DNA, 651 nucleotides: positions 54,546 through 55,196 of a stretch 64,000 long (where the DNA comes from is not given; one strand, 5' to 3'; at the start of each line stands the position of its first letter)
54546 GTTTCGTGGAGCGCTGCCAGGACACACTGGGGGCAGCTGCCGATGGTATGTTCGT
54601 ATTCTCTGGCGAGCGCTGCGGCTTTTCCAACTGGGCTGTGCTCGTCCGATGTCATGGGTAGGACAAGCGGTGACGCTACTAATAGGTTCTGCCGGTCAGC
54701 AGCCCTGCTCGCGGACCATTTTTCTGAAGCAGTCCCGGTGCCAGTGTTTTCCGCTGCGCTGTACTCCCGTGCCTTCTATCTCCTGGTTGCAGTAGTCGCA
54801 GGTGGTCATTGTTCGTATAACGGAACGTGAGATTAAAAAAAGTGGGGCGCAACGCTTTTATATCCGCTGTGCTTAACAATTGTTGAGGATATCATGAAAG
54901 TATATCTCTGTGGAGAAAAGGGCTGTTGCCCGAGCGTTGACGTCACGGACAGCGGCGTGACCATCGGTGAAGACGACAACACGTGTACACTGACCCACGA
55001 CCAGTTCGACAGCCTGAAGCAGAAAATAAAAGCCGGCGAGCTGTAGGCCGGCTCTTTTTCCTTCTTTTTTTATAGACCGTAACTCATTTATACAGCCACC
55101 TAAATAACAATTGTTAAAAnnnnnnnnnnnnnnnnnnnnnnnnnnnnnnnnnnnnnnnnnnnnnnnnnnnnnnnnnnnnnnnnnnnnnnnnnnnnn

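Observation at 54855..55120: Identical palindromic site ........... at the same promoter position of nadA and of a 50-aa Cys-rich ORF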

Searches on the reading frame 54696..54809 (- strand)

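Call 6: search_protein_families(library=pfam, proteins=[window:54696-54809:-], max_evalue=0.01)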
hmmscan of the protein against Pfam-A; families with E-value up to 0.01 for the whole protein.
window:54696-54809:- (37 aa): 1 family
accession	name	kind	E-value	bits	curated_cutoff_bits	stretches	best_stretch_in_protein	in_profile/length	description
PF00412.28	LIM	-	6.2e-05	23.6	22.9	1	4-29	1-28/58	LIM domain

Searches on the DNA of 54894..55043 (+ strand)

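Call 54: search_rna_families(sources=[L108, L109, L111], threshold=gathering)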
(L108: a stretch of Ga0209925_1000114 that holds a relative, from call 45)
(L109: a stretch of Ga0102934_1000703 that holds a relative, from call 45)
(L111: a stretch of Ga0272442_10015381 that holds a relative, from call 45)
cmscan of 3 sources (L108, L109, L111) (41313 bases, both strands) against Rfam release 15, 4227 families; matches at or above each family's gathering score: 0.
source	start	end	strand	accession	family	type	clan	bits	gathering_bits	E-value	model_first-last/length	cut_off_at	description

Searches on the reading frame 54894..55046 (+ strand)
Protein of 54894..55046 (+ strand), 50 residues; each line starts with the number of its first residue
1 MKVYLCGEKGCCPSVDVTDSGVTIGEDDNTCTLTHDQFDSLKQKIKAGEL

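Call 6: search_protein_families(library=pfam, proteins=[window:54894-55046:+], max_evalue=0.01)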
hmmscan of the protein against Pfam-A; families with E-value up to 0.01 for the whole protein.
window:54894-55046:+ (50 aa): 0 families

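Call 8: find_homologous_proteins(query=window:54894-55046:+, max_evalue=0.01)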
Query window:54894-55046:+ (50 aa): 18 proteins with E <= 0.01 among 18 candidates.
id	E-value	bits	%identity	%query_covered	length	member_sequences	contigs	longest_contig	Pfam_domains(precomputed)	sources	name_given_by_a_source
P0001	4.2e-26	106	98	100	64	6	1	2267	-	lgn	-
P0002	4.1e-25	103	94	100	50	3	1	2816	-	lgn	-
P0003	3.9e-24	100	92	100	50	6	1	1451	-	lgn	-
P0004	4.2e-22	94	86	100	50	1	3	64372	-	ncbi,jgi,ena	jgi:hypothetical protein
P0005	9.2e-22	93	88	100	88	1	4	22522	-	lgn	-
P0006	3.4e-16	75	68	100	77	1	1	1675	-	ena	-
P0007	4.5e-16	75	70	100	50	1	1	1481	-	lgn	-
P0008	2.3e-14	70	66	100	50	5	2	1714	-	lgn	-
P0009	6.0e-14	68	71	76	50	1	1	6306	-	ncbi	ncbi:MAG: hypothetical protein V5A68_05590 [Candidatus Thermoplasmatota archaeon]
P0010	1.2e-13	67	68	100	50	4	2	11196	-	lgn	-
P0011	4.2e-13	66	62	100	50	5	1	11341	-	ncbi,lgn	-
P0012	2.0e-12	64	58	100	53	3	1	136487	-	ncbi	-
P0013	9.5e-12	62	62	100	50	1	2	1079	-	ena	-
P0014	1.0e-11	61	62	100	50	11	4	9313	-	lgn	-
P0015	1.4e-11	61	60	100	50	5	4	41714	-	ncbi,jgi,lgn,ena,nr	ncbi:MAG TPA: hypothetical protein VKP59_02175 [Candidatus Thermoplasmatota archaeon]|nr:hypothetica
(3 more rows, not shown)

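Call 14: find_encoding_contigs(protein=P0012, flank=6000, max_places=3)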
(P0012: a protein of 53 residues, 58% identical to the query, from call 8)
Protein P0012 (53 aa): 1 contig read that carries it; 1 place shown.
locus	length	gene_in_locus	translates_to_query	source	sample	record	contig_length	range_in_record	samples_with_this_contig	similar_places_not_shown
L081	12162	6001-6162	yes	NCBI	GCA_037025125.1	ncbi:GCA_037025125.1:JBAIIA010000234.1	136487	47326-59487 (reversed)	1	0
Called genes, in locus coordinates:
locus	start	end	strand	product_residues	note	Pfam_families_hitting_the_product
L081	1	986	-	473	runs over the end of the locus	PF07992:Pyr_redox_2, PF13434:Lys_Orn_oxgnase (faint), PF13738:Pyr_redox_3, PF00070:Pyr_redox, PF02852:Pyr_redox_dim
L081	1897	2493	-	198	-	-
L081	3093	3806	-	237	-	PF00578:AhpC-TSA, PF08534:Redoxin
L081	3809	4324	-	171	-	-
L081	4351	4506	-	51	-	-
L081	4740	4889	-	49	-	-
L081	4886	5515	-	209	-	PF01022:HTH_5 (faint), PF12840:HTH_20 (weak), PF13404:HTH_AsnC-type, PF13412:HTH_24, PF09339:HTH_IclR (faint), PF01037:AsnC_trans_reg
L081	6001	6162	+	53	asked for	-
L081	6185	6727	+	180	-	PF18423:zf_CopZ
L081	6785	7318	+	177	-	PF13432:TPR_16 (faint), PF14559:TPR_19 (faint), PF07719:TPR_2 (faint)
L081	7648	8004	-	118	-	PF07366:SnoaL, PF12680:SnoaL_2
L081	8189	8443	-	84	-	-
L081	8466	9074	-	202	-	-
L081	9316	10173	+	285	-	-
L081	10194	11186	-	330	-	PF04185:Phosphoesterase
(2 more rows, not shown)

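Call 15: find_encoding_contigs(protein=P0015, flank=6000, max_places=4)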
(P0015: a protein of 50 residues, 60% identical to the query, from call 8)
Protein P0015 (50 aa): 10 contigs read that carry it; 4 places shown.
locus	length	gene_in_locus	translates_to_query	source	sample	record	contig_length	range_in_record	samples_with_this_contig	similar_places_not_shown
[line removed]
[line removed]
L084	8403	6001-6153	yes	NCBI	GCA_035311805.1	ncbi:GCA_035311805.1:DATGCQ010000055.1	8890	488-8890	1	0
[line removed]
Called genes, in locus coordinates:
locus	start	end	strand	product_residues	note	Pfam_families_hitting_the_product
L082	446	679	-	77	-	-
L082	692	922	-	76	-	PF13192:Thioredoxin_3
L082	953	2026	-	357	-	PF03773:ArsP_1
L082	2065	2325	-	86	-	PF01022:HTH_5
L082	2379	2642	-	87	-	PF12840:HTH_20 (weak), PF01022:HTH_5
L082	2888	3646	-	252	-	PF01040:UbiA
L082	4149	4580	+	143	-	PF01243:PNPOx_N, PF13883:CREG_beta-barrel (weak)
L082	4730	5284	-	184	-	PF08212:Lipocalin_2, PF00061:Lipocalin (weak)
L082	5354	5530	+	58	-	-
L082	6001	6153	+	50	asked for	-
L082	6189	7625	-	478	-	PF00246:Peptidase_M14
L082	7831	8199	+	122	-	PF12646:DUF3783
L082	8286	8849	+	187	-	-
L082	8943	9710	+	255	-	PF09754:PAC2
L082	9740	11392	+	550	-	PF13192:Thioredoxin_3, PF01946:Thi4 (weak), PF00890:FAD_binding_2 (faint), PF01494:FAD_binding_3 (faint), PF07992:Pyr_redox_2, PF12831:FAD_oxidored, PF13738:Pyr_redox_3, PF00070:Pyr_redox, +2 more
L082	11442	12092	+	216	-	PF06557:DUF1122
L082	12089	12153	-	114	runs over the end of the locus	PF01381:HTH_3 (weak)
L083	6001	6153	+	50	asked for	-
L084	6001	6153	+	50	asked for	-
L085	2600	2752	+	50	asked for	-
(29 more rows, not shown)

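Call 16: find_encoding_contigs(protein=P0005, flank=6000, max_places=4)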
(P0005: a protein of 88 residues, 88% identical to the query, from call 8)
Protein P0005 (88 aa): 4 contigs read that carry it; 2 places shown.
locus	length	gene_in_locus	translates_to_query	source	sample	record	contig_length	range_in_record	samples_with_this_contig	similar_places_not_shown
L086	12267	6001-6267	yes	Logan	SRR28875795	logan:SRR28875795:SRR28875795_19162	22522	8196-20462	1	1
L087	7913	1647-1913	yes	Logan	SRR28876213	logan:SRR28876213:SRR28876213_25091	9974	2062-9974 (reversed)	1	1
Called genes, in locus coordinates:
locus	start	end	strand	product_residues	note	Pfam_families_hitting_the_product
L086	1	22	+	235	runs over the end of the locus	PF18978:DUF5714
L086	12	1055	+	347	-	PF21948:LplA-B_cat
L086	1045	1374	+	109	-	-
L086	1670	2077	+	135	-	PF10865:DUF2703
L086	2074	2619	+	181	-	-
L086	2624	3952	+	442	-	PF02683:DsbD_TM, PF13386:DsbD_2 (weak)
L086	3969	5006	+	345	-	PF01758:SBF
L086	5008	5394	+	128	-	PF01451:LMWPc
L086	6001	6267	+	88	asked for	-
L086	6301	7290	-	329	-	PF02568:ThiI, PF03054:tRNA_Me_trans, PF18297:NFACT-R_2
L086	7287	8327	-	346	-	PF00586:AIRS, PF02769:AIRS_C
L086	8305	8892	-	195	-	PF10120:ThiN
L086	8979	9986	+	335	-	PF00899:ThiF, PF01488:Shikimate_DH (faint)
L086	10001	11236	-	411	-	PF00578:AhpC-TSA, PF08534:Redoxin, PF13098:Thioredoxin_2, PF00085:Thioredoxin (weak), PF13905:Thioredoxin_8, PF02683:DsbD_TM (weak)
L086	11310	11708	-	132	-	PF01402:RHH_1, PF08753:NikR_C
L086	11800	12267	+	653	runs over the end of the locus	PF00122:E1-E2_ATPase, PF00702:Hydrolase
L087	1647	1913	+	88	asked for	-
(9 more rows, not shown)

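Call 30: search_protein_families(library=ncbifam, proteins=[window:54894-55046:+], max_evalue=1)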
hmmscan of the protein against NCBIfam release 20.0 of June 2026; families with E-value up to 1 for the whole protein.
window:54894-55046:+ (50 aa): 1 family
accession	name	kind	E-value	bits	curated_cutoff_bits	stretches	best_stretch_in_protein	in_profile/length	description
NF010279.0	PRK13723.1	equivalog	0.068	11.7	625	1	2-47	280-324/457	conjugal transfer pilus assembly protein TraH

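Call 45: find_related_loci(query=A2, collection=metagenome_contigs, flank=10000)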
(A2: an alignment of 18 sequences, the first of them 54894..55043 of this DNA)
Query A2 (50 aa) in metagenome_contigs; peptide patterns used: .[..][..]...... (x = any residue, [..] = any of these).
25 stretches matched a pattern; 16 encode a relative of the query (tblastn E <= 1e-3); 16 distinct loci.
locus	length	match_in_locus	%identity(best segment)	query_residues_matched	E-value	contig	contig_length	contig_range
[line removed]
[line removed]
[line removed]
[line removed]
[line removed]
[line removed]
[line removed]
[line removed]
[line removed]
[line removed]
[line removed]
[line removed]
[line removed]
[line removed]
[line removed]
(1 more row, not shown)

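Call 60: predict_structure(alignment_id=A2)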
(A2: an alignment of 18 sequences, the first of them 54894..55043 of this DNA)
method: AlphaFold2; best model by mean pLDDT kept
length: 50 residues; sequences in the alignment: 18
mean_pLDDT: 84.0   pTM: 0.60
mean pLDDT of the five models: 84.0, 79.9, 77.1, 76.4, 75.0
residues with pLDDT >= 90: 13; 70-90: 30; 50-70: 7; < 50: 0
segments of 3 or more residues with pLDDT < 50: none
pLDDT, mean of each block of 10 residues (from residue 1): 69 85 89 93 84
secondary structure, 60 per line:
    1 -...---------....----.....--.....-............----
elements in order: E2-4 E14-17 E22-26 E29-33 H35-46

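Call 65: fold_search(model_id=the predicted structure, library=pdb)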
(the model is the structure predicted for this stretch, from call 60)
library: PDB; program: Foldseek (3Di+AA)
matches with E <= 10: 339; with E <= 0.001: 0
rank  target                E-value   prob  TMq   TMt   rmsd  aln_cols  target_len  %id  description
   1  4bhm_D                6.0e-01  0.41  0.43  0.34   4.2        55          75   13  The crystal structure of MoSub1-DNA complex reveals a novel DNA binding mode (released 2014-04-23)
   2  4bhm_F                8.9e-01  0.38  0.45  0.35   3.9        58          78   12  The crystal structure of MoSub1-DNA complex reveals a novel DNA binding mode (released 2014-04-23)
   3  4bhm_A                8.9e-01  0.28  0.41  0.29   7.9        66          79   15  The crystal structure of MoSub1-DNA complex reveals a novel DNA binding mode (released 2014-04-23)
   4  9fiq_A                1.2e+00  0.44  0.47  0.10   2.7        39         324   18  Structure-guided discovery of selective USP7 inhibitors with in vivo activity (released 2024-11-06)
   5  4bhm_B                1.3e+00  0.30  0.46  0.36   4.0        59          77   12  The crystal structure of MoSub1-DNA complex reveals a novel DNA binding mode (released 2014-04-23)
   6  2nnu_A                1.3e+00  0.21  0.37  0.13   6.0        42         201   17  Crystal Structure of the Papillomavirus DNA Tethering Complex E2:Brd4 (released 2007-01-09)
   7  4bhm_E                1.4e+00  0.25  0.44  0.35   4.4        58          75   14  The crystal structure of MoSub1-DNA complex reveals a novel DNA binding mode (released 2014-04-23)
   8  7skq_A                1.5e+00  0.38  0.43  0.09   3.3        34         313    6  BtSCoV-Rf1.2004 Papain-Like protease bound to the non-covalent inhibitor GRL-0617 (released 2022-03-02)
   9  5zg9_A                1.5e+00  0.28  0.46  0.34   4.0        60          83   12  Crystal structure of MoSub1-ssDNA complex in phosphate buffer (released 2019-03-27)
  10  6cpm_C                1.5e+00  0.18  0.38  0.09   4.3        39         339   18  Structure of the USP15 deubiquitinase domain in complex with a third-generation inhibitory Ubv (released 2019-01-23)
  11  6cpm_D                1.8e+00  0.35  0.48  0.10   3.2        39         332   18  Structure of the USP15 deubiquitinase domain in complex with a third-generation inhibitory Ubv (released 2019-01-23)
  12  7lfv_B                1.8e+00  0.33  0.43  0.09   3.2        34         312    6  Crystal structure of the SARS CoV-1 Papain-like protease in complex with peptide inhibitor VIR251 (released 2021-11-10)
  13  5cvn_B                1.8e+00  0.23  0.45  0.09  11.3        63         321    5  WDR48 (2-580):USP46~ubiquitin ternary complex (released 2015-10-07)
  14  4agh                  1.8e+00  0.21  0.44  0.34   4.9        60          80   15  Structural features of ssDNA binding protein MoSub1 from Magnaporthe oryzae (released 2012-08-29)
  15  9dct_D                2.0e+00  0.47  0.51  0.14   3.2        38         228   10  Structure of the TelB-associated type VII secretion system chaperone SIR_0178 (released 2025-11-05)
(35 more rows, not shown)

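Call 97: search_solved_structures(query=A2, max_evalue=1)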
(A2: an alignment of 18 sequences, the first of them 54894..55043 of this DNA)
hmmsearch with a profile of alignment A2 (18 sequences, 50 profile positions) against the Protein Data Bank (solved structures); distinct sequences matched with E-value up to 1: 0.

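Call 105: search_protein_representatives(protein=window:54894-55043:+)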
Query: 50 residues. Proteins with E-value up to 0.001 (for the whole library): 88; up to 1e-10: 1; up to 1e-30: 0. The best 88 are listed.
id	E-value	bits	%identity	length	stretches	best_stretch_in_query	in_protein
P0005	2.9e-22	92.6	88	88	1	1-50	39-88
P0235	1.4e-09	53.2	52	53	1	1-50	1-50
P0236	3.4e-09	52.0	56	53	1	3-50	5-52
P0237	6.6e-09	51.1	58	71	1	2-49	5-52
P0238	1.9e-08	49.7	55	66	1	3-49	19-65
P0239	2.6e-08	49.3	60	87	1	3-50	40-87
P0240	4.2e-08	48.6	52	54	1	3-50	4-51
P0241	6.0e-08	48.1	54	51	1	1-50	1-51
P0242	7.8e-08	47.8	63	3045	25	23-38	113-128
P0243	9.6e-08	47.5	54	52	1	3-50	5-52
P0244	1.8e-07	46.7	62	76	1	1-50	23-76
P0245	2.6e-07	46.1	47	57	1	1-49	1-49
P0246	3.2e-07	45.9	54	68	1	3-50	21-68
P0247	3.7e-07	45.7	56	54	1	9-49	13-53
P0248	7.1e-07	44.8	47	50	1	1-49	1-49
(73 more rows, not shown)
